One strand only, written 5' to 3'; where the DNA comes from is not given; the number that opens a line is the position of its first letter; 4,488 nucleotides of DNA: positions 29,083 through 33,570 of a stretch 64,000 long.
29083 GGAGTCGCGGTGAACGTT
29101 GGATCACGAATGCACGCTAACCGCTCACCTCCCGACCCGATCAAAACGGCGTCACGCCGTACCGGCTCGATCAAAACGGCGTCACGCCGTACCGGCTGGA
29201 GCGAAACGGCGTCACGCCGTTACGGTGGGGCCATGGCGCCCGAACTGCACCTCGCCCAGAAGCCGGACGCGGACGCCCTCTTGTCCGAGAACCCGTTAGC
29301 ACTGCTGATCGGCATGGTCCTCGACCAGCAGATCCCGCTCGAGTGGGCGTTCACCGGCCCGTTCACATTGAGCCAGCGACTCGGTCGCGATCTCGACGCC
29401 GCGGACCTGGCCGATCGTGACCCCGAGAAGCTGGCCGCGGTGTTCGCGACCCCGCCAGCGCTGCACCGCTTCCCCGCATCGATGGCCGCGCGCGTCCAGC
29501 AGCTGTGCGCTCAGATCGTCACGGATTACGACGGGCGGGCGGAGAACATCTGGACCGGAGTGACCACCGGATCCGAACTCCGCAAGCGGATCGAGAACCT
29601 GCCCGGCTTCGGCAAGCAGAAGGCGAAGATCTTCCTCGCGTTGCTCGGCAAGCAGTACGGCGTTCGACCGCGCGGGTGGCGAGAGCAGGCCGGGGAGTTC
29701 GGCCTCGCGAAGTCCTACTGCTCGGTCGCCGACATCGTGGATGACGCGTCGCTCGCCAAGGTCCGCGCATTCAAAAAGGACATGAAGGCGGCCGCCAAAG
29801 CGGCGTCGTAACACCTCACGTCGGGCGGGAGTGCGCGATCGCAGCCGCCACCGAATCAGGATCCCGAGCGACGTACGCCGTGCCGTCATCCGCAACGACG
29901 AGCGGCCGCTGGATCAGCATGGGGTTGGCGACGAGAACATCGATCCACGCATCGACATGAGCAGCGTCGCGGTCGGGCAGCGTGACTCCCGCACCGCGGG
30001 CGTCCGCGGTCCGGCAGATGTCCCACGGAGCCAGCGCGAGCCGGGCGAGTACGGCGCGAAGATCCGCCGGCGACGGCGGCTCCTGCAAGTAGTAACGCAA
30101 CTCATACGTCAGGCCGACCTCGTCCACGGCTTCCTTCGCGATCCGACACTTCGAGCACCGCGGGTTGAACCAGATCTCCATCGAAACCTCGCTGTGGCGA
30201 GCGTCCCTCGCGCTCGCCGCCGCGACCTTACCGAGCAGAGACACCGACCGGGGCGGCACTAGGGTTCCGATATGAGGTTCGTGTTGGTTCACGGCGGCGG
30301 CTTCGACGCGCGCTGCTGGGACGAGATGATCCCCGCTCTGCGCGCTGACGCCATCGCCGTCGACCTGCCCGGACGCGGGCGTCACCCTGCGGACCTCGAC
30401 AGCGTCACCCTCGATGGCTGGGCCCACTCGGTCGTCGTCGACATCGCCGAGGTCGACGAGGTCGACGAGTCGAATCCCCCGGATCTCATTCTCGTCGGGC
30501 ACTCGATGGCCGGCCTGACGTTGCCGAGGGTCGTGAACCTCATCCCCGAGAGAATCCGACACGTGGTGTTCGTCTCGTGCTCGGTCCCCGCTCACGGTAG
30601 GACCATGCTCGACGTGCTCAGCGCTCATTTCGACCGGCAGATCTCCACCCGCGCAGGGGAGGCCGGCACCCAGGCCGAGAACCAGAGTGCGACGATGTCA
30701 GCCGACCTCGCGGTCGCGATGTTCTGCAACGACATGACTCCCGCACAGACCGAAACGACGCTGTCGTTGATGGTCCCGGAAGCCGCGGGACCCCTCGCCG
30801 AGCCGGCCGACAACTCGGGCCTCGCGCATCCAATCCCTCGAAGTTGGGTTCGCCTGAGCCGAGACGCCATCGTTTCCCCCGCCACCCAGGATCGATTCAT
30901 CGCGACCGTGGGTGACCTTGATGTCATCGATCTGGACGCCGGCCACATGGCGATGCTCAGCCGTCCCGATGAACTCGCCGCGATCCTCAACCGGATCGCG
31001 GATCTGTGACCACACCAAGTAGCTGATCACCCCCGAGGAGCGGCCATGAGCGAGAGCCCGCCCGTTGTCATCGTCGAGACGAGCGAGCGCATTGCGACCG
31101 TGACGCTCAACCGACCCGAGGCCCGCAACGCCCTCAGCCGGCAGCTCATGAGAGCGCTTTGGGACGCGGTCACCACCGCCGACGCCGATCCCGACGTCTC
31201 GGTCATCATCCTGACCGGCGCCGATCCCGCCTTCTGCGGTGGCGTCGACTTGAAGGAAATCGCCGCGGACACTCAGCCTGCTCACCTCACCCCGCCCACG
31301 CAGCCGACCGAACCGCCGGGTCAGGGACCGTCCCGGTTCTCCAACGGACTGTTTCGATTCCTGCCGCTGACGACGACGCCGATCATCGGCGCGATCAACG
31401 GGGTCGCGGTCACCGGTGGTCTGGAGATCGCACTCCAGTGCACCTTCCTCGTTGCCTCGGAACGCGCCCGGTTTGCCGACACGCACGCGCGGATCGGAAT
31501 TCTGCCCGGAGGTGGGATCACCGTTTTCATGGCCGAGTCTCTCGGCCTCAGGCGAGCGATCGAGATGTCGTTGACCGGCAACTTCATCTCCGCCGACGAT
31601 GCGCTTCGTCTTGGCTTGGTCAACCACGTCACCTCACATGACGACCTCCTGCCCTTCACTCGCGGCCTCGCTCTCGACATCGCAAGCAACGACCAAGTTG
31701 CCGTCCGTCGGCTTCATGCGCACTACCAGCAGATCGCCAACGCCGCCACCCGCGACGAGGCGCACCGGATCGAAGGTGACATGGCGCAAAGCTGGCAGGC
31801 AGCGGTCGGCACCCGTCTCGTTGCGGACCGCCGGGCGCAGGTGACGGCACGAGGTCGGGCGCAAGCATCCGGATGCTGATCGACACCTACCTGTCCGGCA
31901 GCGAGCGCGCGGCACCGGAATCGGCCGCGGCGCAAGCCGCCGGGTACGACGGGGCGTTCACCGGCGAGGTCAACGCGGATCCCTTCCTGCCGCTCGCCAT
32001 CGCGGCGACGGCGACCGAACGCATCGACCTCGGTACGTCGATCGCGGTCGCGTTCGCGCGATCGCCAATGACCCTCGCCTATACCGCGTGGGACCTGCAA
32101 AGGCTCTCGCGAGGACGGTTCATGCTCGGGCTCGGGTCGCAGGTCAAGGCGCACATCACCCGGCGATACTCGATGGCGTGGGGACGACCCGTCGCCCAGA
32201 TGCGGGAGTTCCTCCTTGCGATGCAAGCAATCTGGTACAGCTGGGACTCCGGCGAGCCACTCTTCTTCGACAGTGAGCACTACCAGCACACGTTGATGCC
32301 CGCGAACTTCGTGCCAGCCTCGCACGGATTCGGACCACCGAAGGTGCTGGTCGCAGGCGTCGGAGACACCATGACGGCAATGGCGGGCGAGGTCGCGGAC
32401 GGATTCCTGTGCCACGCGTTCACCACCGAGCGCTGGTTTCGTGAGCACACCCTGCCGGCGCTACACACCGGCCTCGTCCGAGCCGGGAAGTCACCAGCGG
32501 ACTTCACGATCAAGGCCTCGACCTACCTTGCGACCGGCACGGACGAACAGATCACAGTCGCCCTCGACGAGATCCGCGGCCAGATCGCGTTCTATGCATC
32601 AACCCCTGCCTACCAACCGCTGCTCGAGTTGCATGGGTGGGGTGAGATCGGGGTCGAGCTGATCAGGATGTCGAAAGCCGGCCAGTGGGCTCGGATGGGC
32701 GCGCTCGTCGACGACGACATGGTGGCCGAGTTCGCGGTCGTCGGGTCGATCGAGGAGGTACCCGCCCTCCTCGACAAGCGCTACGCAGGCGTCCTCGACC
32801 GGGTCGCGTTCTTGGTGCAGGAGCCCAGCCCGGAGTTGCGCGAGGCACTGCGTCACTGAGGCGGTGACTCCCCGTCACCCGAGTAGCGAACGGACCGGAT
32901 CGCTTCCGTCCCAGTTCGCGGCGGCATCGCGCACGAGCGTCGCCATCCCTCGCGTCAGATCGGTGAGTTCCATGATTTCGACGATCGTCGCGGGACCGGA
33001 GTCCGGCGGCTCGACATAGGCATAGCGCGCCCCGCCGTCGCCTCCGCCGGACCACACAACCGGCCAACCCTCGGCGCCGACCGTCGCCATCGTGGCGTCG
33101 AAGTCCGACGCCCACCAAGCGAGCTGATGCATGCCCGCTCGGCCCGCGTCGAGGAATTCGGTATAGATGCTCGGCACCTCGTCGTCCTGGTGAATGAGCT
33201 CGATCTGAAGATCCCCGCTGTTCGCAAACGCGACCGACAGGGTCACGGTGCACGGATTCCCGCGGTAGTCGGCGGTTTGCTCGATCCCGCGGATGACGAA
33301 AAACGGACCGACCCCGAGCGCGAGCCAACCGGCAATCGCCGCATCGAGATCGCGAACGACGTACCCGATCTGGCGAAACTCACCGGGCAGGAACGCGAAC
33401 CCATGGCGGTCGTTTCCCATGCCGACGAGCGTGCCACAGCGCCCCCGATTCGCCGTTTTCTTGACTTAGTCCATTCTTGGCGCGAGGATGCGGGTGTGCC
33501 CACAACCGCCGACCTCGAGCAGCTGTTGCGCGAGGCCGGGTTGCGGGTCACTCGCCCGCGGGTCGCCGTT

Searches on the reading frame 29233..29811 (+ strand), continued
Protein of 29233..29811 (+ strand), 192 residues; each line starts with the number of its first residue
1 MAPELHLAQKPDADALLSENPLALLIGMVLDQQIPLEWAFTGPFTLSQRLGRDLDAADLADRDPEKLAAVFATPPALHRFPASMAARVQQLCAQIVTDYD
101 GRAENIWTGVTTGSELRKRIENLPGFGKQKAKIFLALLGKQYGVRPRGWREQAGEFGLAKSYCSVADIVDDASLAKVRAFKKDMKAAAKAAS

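Call 52: find_encoding_contigs(protein=P0137, flank=2500, max_places=3)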
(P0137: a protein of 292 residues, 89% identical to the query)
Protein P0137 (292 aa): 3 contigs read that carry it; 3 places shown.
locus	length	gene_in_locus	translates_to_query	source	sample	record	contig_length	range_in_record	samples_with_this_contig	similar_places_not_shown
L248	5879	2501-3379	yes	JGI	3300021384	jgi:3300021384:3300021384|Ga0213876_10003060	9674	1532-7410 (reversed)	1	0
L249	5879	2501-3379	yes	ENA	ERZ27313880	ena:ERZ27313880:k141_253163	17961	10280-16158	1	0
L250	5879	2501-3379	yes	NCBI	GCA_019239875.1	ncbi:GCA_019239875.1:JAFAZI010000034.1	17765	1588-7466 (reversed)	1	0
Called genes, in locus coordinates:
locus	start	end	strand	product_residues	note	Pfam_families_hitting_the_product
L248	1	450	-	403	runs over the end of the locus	PF00155:Aminotran_1_2, PF01041:DegT_DnrJ_EryC1 (weak), PF01053:Cys_Met_Meta_PP (faint)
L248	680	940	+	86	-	PF00584:SecE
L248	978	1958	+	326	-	PF02357:NusG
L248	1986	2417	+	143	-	PF03946:Ribosomal_L11_N, PF00298:Ribosomal_L11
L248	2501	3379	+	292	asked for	PF00687:Ribosomal_L1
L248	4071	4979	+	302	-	PF00466:Ribosomal_L10, PF27436:RL10_C (faint)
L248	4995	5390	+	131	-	PF16320:Ribosomal_L12_N, PF00542:Ribosomal_L12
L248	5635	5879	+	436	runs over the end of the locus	PF00005:ABC_tran, PF13304:AAA_21 (faint)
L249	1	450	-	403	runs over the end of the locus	PF00155:Aminotran_1_2, PF01041:DegT_DnrJ_EryC1 (weak), PF01053:Cys_Met_Meta_PP (faint)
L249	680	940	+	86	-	PF00584:SecE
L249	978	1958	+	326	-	PF02357:NusG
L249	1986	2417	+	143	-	PF03946:Ribosomal_L11_N, PF00298:Ribosomal_L11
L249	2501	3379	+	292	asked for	PF00687:Ribosomal_L1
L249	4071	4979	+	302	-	PF00466:Ribosomal_L10, PF27436:RL10_C (faint)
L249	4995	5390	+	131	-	PF16320:Ribosomal_L12_N, PF00542:Ribosomal_L12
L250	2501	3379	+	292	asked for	PF00687:Ribosomal_L1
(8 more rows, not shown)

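Call 53: find_encoding_contigs(protein=P0141, flank=10000, max_places=3)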
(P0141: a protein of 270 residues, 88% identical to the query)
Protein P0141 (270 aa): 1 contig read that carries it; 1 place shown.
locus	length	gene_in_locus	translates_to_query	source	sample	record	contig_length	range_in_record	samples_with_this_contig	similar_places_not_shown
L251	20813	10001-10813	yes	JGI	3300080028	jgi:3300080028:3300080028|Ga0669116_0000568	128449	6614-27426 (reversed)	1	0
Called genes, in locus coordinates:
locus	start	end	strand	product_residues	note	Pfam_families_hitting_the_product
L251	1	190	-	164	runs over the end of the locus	PF04461:YajQ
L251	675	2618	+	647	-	PF00041:fn3, PF16656:Pur_ac_phosph_N (faint), PF00041:fn3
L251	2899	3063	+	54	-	PF00471:Ribosomal_L33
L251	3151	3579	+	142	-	PF01575:MaoC_dehydratas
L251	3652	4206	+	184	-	PF00440:TetR_N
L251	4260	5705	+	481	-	PF07690:MFS_1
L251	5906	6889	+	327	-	PF01734:Patatin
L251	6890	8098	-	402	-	PF00155:Aminotran_1_2, PF01041:DegT_DnrJ_EryC1 (weak)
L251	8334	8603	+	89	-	PF00584:SecE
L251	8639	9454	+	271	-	-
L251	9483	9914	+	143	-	PF03946:Ribosomal_L11_N, PF00298:Ribosomal_L11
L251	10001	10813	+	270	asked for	PF00687:Ribosomal_L1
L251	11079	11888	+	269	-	PF00466:Ribosomal_L10, PF27436:RL10_C (weak)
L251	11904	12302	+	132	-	PF16320:Ribosomal_L12_N, PF00542:Ribosomal_L12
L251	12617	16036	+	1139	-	PF04563:RNA_pol_Rpb2_1, PF04561:RNA_pol_Rpb2_2, PF04565:RNA_pol_Rpb2_3, PF10385:RNA_pol_Rpb2_45, PF00562:RNA_pol_Rpb2_6, PF04560:RNA_pol_Rpb2_7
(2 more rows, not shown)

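Call 65: find_encoding_contigs(protein=P0127, flank=2500, max_places=3)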
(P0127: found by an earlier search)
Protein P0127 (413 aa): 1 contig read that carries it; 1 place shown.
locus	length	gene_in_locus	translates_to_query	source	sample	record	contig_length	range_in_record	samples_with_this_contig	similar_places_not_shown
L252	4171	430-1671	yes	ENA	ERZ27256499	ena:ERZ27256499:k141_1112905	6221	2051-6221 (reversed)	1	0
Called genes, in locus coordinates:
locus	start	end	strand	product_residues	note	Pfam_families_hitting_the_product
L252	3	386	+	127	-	?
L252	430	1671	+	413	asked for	PF01266:DAO (faint), PF07992:Pyr_redox_2, PF13450:NAD_binding_8 (faint), PF00070:Pyr_redox, PF14759:Reductase_C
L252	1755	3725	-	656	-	PF00930:DPPIV_N, PF02129:Peptidase_S15, PF00326:Peptidase_S9, PF00561:Abhydrolase_1 (faint), PF01738:DLH (weak), PF12146:Hydrolase_4 (weak)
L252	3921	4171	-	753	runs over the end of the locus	PF00580:UvrD-helicase (faint), PF02562:PhoH (faint), PF13245:AAA_19 (faint), PF13604:AAA_30 (faint), PF13538:UvrD_C_2 (faint)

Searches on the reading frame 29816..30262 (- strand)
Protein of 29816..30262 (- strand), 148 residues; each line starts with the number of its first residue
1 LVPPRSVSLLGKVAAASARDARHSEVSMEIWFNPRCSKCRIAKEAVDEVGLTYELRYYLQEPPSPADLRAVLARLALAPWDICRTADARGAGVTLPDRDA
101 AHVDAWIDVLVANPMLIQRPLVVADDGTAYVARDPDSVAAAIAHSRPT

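Call 8: search_protein_families(library=pfam, proteins=[window:29816-30262:-])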
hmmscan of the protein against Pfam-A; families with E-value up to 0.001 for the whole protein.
window:29816-30262:- (148 aa): 1 family
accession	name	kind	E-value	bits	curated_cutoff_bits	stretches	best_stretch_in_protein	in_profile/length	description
PF03960.21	ArsC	-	7e-08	33.1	24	1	33-140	3-78/79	ArsC family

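Call 9: search_protein_families(library=ncbifam, proteins=[window:29816-30262:-])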
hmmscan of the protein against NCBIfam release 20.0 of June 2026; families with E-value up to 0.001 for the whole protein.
window:29816-30262:- (148 aa): 4 families
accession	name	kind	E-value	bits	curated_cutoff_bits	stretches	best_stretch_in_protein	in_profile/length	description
TIGR00014.1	arsC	equivalog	2.2e-20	73.3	106.05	1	29-140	2-112/114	arsenate reductase (glutaredoxin)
NF007456.1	PRK10026.1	exception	1.3e-08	35.1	242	1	28-131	4-106/141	glutaredoxin-dependent arsenate reductase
TIGR01617.1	arsC_related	subfamily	1.3e-07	31.9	75.05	1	31-136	4-110/117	Spx/MgsR family RNA polymerase-binding regulatory protein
TIGR01616.1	nitro_assoc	hypoth_equivalog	1.1e-05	25.5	109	1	33-144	8-115/126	nitrogenase-associated protein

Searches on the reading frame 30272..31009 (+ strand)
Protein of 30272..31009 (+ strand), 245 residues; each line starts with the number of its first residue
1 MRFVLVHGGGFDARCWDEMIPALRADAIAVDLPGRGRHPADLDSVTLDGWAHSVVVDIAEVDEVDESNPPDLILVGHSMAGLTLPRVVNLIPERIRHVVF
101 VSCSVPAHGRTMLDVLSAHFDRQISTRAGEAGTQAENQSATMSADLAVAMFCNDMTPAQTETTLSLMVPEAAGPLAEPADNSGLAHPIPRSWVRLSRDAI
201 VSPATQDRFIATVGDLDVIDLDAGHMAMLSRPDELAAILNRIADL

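Call 8: search_protein_families(library=pfam, proteins=[window:30272-31009:+])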
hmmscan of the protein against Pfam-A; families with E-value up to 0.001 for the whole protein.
window:30272-31009:+ (245 aa): 3 families
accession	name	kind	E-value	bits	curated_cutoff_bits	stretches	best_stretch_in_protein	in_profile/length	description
PF12697.13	Abhydrolase_6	-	1.9e-21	78.1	26.3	1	3-237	1-216/217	Alpha/beta hydrolase family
PF00561.26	Abhydrolase_1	-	1.1e-12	48.6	25.8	1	3-231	3-244/245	alpha/beta hydrolase fold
PF12146.15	Hydrolase_4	-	4.1e-05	23.4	27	1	4-112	8-122/239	Serine aminopeptidase, S33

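Call 9: search_protein_families(library=ncbifam, proteins=[window:30272-31009:+])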
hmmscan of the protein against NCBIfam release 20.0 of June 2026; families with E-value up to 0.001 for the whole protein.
window:30272-31009:+ (245 aa): 8 families
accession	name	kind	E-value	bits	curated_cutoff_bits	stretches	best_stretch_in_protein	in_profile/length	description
NF011457.0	PRK14875.1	equivalog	1.6e-10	40.5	307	1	4-102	136-230/372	acetoin dehydrogenase dihydrolipoyllysine-residue acetyltransferase subunit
NF051488.1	bifunc_PcaDC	exception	1.1e-09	37.9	390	1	4-241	16-248/375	bifunctional 3-oxoadipate enol-lactonase/4-carboxymuconolactone decarboxylase PcaDC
TIGR01738.1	bioH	equivalog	1.6e-08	34.5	206.95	1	3-104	7-99/245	pimeloyl-ACP methyl ester esterase BioH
TIGR03695.1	menH_SHCHC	equivalog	3e-06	26.8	208.55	1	3-105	5-106/252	2-succinyl-6-hydroxy-2,4-cyclohexadiene-1-carboxylate synthase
TIGR03056.1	bchO_mg_che_rel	equivalog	3.1e-06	26.4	172.55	1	4-103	32-128/278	alpha/beta fold hydrolase BchO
NF004514.1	PRK05855.1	equivalog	3.9e-06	25.7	455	0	189-242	233-286/578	SDR family oxidoreductase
TIGR02427.1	protocat_pcaD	equivalog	7.7e-06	25.5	255.85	1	4-104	17-113/251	3-oxoadipate enol-lactonase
NF007674.0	PRK10349.1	equivalog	0.00022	20.9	449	1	3-106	16-110/256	pimeloyl-ACP methyl ester esterase BioH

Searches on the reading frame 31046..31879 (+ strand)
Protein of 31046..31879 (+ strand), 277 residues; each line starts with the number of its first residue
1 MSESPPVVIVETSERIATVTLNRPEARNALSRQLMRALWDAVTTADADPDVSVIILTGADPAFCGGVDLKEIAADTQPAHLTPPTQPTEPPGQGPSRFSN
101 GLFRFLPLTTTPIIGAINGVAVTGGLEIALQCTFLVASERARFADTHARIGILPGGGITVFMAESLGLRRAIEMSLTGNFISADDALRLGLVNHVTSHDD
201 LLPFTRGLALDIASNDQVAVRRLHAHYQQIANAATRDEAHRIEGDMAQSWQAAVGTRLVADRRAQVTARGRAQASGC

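Call 8: search_protein_families(library=pfam, proteins=[window:31046-31879:+])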
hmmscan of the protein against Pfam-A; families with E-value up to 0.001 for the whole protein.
window:31046-31879:+ (277 aa): 2 families
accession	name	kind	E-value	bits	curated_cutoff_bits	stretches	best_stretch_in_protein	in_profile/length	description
PF00378.25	ECH_1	-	2.5e-45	155.2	27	1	12-251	2-228/251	Enoyl-CoA hydratase/isomerase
PF16113.10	ECH_2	-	5.8e-29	102.1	27.2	1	17-246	2-226/335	Enoyl-CoA hydratase/isomerase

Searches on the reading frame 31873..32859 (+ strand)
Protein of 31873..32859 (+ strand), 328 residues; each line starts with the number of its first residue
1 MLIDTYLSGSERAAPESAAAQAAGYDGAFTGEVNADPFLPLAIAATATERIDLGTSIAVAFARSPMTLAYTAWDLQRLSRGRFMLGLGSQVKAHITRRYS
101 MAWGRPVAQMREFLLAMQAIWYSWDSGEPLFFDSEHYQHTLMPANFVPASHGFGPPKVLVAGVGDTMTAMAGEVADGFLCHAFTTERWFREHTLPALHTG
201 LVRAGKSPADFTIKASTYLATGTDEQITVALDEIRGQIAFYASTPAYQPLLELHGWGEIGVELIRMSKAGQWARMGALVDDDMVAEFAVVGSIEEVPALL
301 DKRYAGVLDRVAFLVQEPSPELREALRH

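Call 41: search_protein_families(library=pfam, proteins=[window:31873-32859:+])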
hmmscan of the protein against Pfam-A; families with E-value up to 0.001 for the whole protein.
window:31873-32859:+ (328 aa): 1 family
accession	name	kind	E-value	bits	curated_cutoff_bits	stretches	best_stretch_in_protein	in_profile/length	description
PF00296.26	Bac_luciferase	-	1.5e-57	195.8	27.9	1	18-303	30-307/314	Luciferase-like monooxygenase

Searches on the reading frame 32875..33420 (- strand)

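Call 41: search_protein_families(library=pfam, proteins=[window:32875-33420:-])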
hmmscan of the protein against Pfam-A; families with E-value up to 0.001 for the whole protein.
window:32875-33420:- (181 aa): 1 family
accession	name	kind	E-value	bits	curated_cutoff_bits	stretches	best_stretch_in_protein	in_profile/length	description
PF13669.12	Glyoxalase_4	-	7.9e-22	78.1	27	1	16-135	1-109/109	Glyoxalase/Bleomycin resistance protein/Dioxygenase superfamily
